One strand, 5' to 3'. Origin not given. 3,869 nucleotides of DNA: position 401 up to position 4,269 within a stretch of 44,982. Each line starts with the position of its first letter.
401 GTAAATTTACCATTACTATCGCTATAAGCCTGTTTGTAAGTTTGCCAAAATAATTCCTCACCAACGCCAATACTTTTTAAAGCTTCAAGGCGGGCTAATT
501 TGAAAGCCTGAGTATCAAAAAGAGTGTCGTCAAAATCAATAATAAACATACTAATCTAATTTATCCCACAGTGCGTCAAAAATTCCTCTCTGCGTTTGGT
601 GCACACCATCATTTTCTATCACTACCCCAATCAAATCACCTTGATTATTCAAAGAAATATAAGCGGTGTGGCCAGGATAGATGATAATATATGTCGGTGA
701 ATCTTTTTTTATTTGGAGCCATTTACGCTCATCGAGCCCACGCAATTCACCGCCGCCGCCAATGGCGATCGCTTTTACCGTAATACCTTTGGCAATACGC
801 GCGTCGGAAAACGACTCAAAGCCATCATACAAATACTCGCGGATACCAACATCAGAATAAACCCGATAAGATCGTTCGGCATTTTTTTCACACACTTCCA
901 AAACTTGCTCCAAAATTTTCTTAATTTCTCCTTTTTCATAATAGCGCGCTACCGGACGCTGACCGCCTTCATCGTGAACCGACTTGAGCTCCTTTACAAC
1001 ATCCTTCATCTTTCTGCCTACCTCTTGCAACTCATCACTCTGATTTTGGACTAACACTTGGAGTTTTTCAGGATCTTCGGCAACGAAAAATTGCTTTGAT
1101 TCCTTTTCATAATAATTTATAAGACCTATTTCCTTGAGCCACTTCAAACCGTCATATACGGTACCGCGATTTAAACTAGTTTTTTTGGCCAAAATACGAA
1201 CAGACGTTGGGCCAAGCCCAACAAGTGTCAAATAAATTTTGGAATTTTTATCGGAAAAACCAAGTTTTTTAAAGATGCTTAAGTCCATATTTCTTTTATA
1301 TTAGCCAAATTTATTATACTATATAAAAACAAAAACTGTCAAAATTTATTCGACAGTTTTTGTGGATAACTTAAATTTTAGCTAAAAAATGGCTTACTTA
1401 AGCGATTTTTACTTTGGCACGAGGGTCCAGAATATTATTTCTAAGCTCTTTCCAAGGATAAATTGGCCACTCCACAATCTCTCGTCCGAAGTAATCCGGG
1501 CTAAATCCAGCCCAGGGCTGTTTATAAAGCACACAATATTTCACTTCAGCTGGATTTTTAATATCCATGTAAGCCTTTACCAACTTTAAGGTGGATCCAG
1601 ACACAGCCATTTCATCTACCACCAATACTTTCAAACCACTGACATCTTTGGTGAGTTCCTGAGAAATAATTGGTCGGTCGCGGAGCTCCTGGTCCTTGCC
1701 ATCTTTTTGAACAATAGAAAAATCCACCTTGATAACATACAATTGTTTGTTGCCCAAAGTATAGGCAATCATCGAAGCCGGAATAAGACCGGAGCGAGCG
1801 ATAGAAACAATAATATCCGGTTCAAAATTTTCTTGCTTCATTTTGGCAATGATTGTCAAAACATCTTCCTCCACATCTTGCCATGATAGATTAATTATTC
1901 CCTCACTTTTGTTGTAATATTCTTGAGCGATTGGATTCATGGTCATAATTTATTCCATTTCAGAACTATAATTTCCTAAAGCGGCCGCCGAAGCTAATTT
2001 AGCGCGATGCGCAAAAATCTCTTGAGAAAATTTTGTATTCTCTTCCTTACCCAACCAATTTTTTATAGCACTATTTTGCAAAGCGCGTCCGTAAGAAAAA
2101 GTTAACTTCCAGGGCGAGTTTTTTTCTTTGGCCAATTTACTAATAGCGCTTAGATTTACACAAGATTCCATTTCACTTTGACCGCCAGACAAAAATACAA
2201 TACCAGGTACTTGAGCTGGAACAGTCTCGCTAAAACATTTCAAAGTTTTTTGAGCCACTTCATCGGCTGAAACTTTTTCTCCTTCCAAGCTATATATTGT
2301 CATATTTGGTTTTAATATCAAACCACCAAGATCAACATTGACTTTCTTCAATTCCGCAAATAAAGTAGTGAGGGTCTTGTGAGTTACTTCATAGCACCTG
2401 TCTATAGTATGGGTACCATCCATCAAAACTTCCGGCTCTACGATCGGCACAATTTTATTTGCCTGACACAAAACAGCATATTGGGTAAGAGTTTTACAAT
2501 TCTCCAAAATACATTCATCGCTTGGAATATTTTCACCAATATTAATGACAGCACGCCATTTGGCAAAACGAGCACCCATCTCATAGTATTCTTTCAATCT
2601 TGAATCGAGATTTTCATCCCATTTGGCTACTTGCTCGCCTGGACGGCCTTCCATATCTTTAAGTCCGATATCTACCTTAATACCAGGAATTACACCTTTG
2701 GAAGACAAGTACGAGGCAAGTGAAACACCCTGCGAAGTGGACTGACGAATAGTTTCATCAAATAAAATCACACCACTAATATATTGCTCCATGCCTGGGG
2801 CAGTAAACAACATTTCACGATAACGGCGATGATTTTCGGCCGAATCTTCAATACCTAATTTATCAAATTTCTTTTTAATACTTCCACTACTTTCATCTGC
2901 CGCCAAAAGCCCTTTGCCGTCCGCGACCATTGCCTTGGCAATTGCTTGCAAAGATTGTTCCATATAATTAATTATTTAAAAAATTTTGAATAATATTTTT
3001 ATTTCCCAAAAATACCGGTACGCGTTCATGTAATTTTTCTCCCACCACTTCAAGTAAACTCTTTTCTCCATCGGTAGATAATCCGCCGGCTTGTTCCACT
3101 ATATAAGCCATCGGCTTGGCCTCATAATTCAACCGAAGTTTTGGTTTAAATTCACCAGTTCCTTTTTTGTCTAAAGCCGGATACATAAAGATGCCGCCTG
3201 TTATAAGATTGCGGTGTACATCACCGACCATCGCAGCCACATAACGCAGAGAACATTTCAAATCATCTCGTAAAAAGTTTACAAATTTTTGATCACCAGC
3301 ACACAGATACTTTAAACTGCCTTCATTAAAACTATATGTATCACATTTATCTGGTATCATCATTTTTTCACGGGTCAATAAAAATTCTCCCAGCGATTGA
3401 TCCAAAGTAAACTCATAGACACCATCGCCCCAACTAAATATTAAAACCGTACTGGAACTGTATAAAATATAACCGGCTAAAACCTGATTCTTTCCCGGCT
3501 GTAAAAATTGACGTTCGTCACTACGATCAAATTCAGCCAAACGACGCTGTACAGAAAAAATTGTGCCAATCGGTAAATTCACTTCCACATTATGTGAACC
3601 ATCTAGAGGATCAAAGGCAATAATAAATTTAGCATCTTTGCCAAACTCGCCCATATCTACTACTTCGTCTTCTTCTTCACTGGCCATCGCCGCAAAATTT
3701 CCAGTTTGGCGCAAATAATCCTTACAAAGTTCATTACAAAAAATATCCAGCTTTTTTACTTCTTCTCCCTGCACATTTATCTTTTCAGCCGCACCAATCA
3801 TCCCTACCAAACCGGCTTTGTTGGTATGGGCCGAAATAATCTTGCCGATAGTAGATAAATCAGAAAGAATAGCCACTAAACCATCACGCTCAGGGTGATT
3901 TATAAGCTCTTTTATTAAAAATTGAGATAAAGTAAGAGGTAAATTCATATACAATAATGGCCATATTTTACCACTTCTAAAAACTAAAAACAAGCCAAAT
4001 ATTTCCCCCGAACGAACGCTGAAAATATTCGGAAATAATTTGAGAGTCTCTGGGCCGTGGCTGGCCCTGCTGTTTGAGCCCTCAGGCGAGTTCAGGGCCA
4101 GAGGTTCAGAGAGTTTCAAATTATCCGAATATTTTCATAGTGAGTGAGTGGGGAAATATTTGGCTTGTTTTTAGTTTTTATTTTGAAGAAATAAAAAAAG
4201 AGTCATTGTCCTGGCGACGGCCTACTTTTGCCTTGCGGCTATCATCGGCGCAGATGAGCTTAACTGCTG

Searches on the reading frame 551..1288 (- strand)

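Call 57: search_protein_families(library=pfam, proteins=[window:551-1288:-], max_evalue=0.001)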
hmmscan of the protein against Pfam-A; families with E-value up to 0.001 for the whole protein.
window:551-1288:- (245 aa): 2 families
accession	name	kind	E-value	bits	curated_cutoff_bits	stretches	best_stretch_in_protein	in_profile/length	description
PF01978.25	TrmB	-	9.7e-11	41.8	25.6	1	7-74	2-68/68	Sugar-specific transcriptional regulator TrmB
PF25212.1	HVO_A0114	-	0.00013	22.1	27.6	0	11-68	20-78/84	HVO_A0114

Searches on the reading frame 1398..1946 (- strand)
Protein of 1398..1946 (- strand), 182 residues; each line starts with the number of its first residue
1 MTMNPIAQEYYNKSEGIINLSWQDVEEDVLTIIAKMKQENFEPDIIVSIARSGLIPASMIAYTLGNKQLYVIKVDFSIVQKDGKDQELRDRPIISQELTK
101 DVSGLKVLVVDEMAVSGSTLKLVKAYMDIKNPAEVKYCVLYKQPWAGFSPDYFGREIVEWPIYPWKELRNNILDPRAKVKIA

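Call 57: search_protein_families(library=pfam, proteins=[window:1398-1946:-], max_evalue=0.001)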
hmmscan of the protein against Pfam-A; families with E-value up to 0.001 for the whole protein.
window:1398-1946:- (182 aa): 1 family
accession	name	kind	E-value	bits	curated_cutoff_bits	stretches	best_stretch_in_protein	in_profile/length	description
PF00156.33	Pribosyltran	-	1.8e-19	70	26.3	1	22-160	8-146/158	Phosphoribosyl transferase domain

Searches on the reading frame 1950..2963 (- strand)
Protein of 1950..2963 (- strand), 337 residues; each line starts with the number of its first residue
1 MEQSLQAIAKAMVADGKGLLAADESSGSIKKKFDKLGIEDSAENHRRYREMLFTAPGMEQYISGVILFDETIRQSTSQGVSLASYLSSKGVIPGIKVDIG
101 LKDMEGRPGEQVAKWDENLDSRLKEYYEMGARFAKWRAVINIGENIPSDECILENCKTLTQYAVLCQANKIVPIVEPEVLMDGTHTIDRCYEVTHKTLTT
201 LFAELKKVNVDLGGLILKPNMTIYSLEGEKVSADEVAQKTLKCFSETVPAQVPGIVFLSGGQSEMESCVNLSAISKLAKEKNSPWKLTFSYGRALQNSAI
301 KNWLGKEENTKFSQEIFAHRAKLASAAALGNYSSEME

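Call 57: search_protein_families(library=pfam, proteins=[window:1950-2963:-], max_evalue=0.001)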
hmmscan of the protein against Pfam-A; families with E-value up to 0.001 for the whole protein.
window:1950-2963:- (337 aa): 1 family
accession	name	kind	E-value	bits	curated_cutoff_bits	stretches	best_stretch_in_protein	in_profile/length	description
PF00274.25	Glycolytic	-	6.4e-124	413.7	22.2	1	5-335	2-332/349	Fructose-bisphosphate aldolase class-I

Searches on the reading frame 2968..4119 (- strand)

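Call 57: search_protein_families(library=pfam, proteins=[window:2968-4119:-], max_evalue=0.001)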
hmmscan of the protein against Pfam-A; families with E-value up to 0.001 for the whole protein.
window:2968-4119:- (383 aa): 2 families
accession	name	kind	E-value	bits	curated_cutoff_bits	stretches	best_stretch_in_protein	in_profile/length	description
PF00316.25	FBPase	-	1.4e-53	181.8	34.8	1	63-251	2-191/191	Fructose-1-6-bisphosphatase, N-terminal domain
PF18913.5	FBPase_C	-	7.4e-37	126.4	27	1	255-380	1-122/127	Fructose-1-6-bisphosphatase, C-terminal domain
